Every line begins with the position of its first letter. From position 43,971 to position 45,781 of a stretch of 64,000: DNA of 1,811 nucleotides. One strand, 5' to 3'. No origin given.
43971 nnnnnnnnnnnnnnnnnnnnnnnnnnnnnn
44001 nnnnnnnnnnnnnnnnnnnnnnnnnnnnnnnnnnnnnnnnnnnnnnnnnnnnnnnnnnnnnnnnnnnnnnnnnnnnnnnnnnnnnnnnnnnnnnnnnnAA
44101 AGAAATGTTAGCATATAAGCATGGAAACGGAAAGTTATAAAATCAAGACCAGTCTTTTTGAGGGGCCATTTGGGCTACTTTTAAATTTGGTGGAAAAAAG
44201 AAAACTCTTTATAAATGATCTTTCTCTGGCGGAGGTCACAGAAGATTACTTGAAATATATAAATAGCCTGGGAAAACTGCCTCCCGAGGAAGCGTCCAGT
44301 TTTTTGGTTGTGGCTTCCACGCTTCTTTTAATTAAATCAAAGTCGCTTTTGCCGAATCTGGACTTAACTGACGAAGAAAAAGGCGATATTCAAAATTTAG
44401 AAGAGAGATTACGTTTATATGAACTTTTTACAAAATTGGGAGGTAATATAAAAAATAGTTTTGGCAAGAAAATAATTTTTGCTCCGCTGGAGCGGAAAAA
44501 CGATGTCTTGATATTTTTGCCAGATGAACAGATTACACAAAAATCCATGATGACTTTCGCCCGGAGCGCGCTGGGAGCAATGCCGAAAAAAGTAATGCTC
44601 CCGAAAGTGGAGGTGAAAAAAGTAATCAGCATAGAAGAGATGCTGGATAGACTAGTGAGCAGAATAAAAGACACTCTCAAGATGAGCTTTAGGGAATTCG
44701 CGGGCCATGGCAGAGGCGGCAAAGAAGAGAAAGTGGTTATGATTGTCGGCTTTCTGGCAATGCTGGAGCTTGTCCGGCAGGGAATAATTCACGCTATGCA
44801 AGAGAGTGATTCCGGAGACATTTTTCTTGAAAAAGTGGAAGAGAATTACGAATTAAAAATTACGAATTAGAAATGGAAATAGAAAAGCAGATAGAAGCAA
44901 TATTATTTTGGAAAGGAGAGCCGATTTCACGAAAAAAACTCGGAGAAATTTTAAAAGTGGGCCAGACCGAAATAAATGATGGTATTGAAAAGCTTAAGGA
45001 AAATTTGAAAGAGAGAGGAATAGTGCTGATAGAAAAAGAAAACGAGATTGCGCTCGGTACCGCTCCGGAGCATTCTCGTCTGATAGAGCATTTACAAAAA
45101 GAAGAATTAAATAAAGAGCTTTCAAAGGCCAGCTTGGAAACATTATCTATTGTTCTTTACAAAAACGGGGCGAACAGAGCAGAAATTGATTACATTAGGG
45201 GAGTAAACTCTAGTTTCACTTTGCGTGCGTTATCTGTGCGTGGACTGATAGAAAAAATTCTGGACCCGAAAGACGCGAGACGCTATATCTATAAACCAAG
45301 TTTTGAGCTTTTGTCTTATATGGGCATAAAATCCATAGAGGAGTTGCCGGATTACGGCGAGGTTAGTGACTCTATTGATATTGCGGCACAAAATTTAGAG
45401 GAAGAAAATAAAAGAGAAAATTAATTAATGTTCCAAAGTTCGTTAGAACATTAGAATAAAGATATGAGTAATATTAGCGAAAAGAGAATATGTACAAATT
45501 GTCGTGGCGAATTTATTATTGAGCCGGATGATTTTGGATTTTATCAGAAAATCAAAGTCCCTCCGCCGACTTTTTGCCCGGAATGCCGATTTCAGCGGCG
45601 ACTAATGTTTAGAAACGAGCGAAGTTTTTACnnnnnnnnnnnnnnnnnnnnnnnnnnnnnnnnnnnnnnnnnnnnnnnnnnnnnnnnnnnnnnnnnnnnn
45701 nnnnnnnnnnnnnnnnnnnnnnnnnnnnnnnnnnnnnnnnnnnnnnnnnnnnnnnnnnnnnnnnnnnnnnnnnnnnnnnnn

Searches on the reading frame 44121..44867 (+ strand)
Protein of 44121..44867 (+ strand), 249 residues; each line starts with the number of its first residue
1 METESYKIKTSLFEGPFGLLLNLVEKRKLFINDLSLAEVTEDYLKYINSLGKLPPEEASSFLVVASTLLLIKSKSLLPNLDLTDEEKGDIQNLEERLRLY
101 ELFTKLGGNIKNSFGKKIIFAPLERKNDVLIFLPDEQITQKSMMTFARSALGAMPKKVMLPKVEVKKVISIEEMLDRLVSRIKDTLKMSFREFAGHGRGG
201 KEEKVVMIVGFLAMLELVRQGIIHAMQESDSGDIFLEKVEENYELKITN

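Call 19: search_protein_families(library=pfam, proteins=[window:44121-44867:+], max_evalue=0.001)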
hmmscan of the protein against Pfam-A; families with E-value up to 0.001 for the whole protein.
window:44121-44867:+ (249 aa): 1 family
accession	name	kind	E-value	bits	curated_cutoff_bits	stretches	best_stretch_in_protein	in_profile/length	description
PF02616.19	SMC_ScpA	-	5.7e-20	72.7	24.6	2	23-99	1-78/232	Segregation and condensation protein ScpA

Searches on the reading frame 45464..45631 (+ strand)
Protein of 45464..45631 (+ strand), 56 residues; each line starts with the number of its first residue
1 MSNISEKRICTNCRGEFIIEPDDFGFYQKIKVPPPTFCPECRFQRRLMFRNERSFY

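Call 49: search_protein_families(library=pfam, proteins=[window:45464-45631:+], max_evalue=10)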
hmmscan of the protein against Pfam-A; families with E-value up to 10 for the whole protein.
seq(56 aa): 8 families
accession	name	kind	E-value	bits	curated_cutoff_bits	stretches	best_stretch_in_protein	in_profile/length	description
PF13451.12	zf_Tbcl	-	0.0036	17.7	24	1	8-46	5-44/48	Probable treble clef domain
PF08792.16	A2L_zn_ribbon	-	0.015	15.5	22.9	1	7-20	3-16/33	A2L zinc ribbon domain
PF14369.11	Zn_ribbon_19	-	0.025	15.2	30.8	1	5-18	20-32/35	zinc-ribbon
PF06906.16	DUF1272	-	0.026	15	25.3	1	7-21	41-55/57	Protein of unknown function (DUF1272)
PF13453.11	Zn_ribbon_TFIIB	-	0.074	12.9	22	1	9-18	21-30/41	Transcription factor zinc-finger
PF14205.11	Cys_rich_KTR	-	0.11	12.7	25.5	1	35-44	27-36/54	Cysteine-rich KTR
PF09723.15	Zn_ribbon_8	-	0.13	12.7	34.4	1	10-42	8-33/41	Zinc ribbon domain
PF12172.15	zf-ChsH2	-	0.9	9.8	23.2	1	32-42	22-32/37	ChsH2, rubredoxin-like zinc ribbon domain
